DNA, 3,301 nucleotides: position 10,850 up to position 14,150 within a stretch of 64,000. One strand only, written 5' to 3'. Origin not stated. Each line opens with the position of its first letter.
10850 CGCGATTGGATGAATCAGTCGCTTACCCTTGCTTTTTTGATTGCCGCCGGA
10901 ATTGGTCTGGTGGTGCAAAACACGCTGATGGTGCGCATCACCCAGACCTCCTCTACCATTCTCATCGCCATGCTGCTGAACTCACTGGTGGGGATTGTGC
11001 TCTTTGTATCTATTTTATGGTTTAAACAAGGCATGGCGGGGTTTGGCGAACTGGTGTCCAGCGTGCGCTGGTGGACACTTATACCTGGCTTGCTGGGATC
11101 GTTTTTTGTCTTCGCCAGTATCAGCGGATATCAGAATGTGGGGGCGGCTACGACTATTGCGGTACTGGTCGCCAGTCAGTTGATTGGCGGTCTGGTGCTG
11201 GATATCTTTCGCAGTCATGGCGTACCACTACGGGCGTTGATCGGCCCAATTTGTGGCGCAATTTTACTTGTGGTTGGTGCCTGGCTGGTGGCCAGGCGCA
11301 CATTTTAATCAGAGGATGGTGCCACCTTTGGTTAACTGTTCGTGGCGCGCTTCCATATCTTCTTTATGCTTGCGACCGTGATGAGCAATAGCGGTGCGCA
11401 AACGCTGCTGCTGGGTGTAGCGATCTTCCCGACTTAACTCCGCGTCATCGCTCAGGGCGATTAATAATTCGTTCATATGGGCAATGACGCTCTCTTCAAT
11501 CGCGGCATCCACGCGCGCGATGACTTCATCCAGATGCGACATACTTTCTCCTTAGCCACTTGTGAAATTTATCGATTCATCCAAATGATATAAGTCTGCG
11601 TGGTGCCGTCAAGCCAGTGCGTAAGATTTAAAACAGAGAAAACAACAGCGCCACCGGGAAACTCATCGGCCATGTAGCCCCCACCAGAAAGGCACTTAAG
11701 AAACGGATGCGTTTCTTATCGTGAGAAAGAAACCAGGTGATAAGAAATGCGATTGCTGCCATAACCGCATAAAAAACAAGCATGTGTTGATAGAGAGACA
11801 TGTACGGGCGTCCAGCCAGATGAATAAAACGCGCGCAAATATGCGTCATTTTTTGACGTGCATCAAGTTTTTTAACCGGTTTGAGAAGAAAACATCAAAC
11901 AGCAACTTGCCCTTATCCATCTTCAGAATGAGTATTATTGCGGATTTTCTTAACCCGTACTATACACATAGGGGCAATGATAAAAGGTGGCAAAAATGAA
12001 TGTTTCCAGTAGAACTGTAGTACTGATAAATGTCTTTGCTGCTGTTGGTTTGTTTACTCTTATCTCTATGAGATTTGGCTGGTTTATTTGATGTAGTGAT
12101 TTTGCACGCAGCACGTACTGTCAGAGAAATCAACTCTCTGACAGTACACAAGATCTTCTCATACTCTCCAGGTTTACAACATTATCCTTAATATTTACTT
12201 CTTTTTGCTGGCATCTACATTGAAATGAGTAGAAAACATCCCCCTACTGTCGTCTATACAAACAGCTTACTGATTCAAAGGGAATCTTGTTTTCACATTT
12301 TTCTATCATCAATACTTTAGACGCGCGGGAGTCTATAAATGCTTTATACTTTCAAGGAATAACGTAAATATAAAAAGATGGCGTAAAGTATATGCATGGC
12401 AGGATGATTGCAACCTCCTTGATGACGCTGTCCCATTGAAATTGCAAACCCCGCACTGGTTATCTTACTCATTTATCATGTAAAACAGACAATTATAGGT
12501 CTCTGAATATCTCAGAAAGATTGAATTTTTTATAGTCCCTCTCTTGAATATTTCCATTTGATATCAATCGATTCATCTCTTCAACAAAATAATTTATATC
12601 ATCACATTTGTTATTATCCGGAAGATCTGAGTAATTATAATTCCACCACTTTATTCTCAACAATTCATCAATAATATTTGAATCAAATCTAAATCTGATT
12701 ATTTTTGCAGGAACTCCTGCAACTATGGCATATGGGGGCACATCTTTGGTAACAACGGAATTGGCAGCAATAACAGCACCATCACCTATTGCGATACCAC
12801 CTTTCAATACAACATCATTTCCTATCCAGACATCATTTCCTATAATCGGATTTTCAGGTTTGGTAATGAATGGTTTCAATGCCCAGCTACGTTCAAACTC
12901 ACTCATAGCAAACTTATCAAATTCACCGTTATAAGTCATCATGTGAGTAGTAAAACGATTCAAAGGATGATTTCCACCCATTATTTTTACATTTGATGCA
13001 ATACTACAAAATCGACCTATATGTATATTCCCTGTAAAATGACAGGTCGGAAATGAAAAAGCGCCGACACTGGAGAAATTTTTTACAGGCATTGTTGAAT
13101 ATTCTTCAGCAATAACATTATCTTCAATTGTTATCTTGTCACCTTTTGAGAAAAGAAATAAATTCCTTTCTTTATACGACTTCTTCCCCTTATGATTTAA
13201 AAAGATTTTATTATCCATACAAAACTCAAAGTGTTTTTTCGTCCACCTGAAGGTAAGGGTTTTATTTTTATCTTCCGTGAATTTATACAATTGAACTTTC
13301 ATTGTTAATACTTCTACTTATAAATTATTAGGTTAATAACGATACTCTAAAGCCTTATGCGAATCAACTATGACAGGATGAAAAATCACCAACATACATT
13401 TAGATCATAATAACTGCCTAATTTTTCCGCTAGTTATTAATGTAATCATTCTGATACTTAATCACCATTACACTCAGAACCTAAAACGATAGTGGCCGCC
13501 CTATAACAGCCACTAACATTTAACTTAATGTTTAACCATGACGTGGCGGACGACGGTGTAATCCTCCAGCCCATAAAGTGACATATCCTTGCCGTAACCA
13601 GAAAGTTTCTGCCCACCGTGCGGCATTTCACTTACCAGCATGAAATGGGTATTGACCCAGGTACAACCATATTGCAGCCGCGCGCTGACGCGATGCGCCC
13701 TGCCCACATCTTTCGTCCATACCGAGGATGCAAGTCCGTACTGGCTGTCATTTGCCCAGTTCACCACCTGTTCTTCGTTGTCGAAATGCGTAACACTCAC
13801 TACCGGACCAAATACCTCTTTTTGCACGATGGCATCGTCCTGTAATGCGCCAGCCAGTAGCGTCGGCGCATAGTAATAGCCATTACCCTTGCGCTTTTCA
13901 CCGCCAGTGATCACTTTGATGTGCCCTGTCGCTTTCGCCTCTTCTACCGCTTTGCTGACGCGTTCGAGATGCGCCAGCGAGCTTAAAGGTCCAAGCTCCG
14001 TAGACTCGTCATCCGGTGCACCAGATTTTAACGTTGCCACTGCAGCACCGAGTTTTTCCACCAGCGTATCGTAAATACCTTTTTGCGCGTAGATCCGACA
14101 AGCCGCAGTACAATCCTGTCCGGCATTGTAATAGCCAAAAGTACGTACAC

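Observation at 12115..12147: Perfect 13-bp inverted repeat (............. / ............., 7-nt loop) downstream of yncL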

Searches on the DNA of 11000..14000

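Call 5: search_rna_families(source=window, start=11000, end=14000, threshold=evalue, max_evalue=10)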
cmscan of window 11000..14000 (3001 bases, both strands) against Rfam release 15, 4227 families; matches with E-value up to 10: 3.
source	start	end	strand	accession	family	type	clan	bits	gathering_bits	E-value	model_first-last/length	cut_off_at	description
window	12853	12947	-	RF01209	snR76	Gene; snRNA; snoRNA; CD-box;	CL00071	18.9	55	1.5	1-101/101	no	Small nucleolar RNA snR76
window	13081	13170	+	RF00082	SraG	Gene; sRNA;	-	18.9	50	4.3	1-177/177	no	SraG RNA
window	13231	13246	+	RF01072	TMV_UPD-PK3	Cis-reg;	-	13.7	34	5.8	2-17/31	no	Pseudoknot of upstream pseudoknot domain (UPD) of the 3'UTR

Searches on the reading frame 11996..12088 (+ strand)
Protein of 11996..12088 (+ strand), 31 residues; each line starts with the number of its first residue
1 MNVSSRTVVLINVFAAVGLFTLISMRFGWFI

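Call 70: search_protein_representatives(protein=window:11996-12088:+)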
Query: 31 residues. Proteins with E-value up to 0.001 (for the whole library): 9; up to 1e-10: 2; up to 1e-30: 0. The best 9 are listed.
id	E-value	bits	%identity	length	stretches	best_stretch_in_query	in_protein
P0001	5.8e-11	55.2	94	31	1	1-31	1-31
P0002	7.3e-11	54.9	100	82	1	1-31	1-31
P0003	5.6e-07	43.5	100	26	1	1-26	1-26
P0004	6.0e-07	43.4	96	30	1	8-31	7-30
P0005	3.9e-05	38.0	70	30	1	1-30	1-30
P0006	1.8e-04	36.0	74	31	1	1-31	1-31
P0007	3.9e-04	35.1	63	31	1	1-30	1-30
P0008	3.9e-04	35.1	95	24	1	12-31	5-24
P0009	7.2e-04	34.3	100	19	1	13-31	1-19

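Call 72: find_encoding_contigs(protein=P0005, flank=1500, max_places=4)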
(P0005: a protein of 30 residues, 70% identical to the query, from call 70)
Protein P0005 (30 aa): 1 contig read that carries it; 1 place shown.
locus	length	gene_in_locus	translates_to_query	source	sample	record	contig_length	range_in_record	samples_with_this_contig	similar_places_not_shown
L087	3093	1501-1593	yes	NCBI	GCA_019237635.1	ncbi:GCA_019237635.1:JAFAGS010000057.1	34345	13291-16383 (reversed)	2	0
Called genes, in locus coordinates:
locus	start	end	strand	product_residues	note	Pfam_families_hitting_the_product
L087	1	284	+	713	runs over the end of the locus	PF10139:Virul_Fac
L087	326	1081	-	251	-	PF00561:Abhydrolase_1, PF12146:Hydrolase_4, PF12697:Abhydrolase_6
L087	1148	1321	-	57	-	PF10753:Toxin_GhoT_OrtT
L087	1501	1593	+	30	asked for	PF28073:YncL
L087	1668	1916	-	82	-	-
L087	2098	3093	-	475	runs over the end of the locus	PF00171:Aldedh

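Call 73: find_encoding_contigs(protein=P0007, flank=1500, max_places=4)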
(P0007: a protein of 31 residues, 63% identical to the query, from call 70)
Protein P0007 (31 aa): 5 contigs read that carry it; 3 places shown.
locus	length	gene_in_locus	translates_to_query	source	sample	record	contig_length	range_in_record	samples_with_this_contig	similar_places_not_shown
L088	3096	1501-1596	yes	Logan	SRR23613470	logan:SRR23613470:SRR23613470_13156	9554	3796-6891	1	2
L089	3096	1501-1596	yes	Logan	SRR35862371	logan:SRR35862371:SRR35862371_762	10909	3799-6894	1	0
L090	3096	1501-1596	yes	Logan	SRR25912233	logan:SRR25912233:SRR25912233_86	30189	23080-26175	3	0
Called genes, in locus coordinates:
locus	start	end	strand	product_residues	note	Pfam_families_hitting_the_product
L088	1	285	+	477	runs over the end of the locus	PF00171:Aldedh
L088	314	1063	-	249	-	PF00561:Abhydrolase_1, PF12146:Hydrolase_4, PF12697:Abhydrolase_6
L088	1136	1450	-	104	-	PF10753:Toxin_GhoT_OrtT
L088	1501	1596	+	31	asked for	PF28073:YncL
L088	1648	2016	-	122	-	-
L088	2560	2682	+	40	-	PF28118:KPN01023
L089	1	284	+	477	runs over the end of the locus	PF00171:Aldedh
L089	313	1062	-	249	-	PF00561:Abhydrolase_1, PF12146:Hydrolase_4, PF12697:Abhydrolase_6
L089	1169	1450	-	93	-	-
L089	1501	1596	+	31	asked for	PF28073:YncL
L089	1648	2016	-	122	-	-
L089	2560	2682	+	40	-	PF28118:KPN01023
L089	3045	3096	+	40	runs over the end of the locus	-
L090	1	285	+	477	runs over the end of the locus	PF00171:Aldedh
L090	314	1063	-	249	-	PF00561:Abhydrolase_1, PF12146:Hydrolase_4, PF12697:Abhydrolase_6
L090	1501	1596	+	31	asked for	PF28073:YncL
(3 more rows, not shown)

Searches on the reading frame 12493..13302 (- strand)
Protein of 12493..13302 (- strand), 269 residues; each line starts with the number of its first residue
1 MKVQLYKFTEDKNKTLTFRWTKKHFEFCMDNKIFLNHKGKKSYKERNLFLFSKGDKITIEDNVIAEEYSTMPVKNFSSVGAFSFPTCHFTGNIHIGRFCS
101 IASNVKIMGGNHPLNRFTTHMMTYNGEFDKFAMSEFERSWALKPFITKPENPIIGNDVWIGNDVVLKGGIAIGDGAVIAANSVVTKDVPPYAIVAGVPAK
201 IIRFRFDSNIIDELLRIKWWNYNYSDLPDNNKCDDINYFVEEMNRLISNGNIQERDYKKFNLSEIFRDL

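Call 47: search_protein_families(library=ncbifam, proteins=[window:12493-13302:-])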
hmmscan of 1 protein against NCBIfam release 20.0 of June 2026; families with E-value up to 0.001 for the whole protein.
window:12493-13302:- (269 aa): 41 families (the best 25 are shown)
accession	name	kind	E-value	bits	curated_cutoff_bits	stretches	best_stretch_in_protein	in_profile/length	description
TIGR03308.1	phn_thr-fam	hypoth_equivalog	3.4e-38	131.5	201.65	1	92-228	53-185/204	phosphonate metabolim protein, transferase hexapeptide repeat family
NF000311.1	Vat_ABCDEFH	equivalog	4.4e-36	124.4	300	1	59-230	23-189/201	Vat family streptogramin A O-acetyltransferase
NF033468.1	stregram_VatI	exception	3.2e-32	112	415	1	60-224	26-185/208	streptogramin A O-acetyltransferase Vat(I)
NF000111.1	stregram_VatD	exception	5.3e-31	108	400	1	61-228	28-190/209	streptogramin A O-acetyltransferase Vat(D)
NF000490.1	chloram_CatB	equivalog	7.8e-31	107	350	1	76-227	40-186/210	type B chloramphenicol O-acetyltransferase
NF000101.1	stregram_VatA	exception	5e-30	104.8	450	1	56-229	29-196/219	streptogramin A O-acetyltransferase Vat(A)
NF000504.1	stregram_VatH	exception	7.1e-29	101.2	475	1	92-232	64-198/216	streptogramin A O-acetyltransferase Vat(H)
NF000097.1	stregram_VatC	exception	2.3e-27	96.3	425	1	60-233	32-200/212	streptogramin A O-acetyltransferase Vat(C)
NF000147.1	stregram_VatF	exception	4.2e-26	91.8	400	1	75-226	51-195/221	streptogramin A O-acetyltransferase Vat(F)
NF000020.1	stregram_VatE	exception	1.6e-25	90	450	1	91-224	60-188/214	streptogramin A O-acetyltransferase Vat(E)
NF000084.1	amicyc_ac_ApmA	equivalog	2.4e-23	83.2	550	1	70-230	94-257/274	aminocyclitol acetyltransferase ApmA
NF007240.0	PRK09677.1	equivalog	5.1e-19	68.5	243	1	81-205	60-184/192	putative lipopolysaccharide biosynthesis O-acetyl transferase WbbJ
NF007076.0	PRK09527.1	equivalog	1.2e-15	57.4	347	1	153-203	133-183/203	galactoside O-acetyltransferase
NF007499.0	PRK10092.1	equivalog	3.8e-14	52.9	314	1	153-203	131-181/183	maltose O-acetyltransferase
TIGR03532.1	DapD_Ac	equivalog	3.9e-14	52.8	231.75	1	153-203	162-212/231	2,3,4,5-tetrahydropyridine-2,6-dicarboxylate N-acetyltransferase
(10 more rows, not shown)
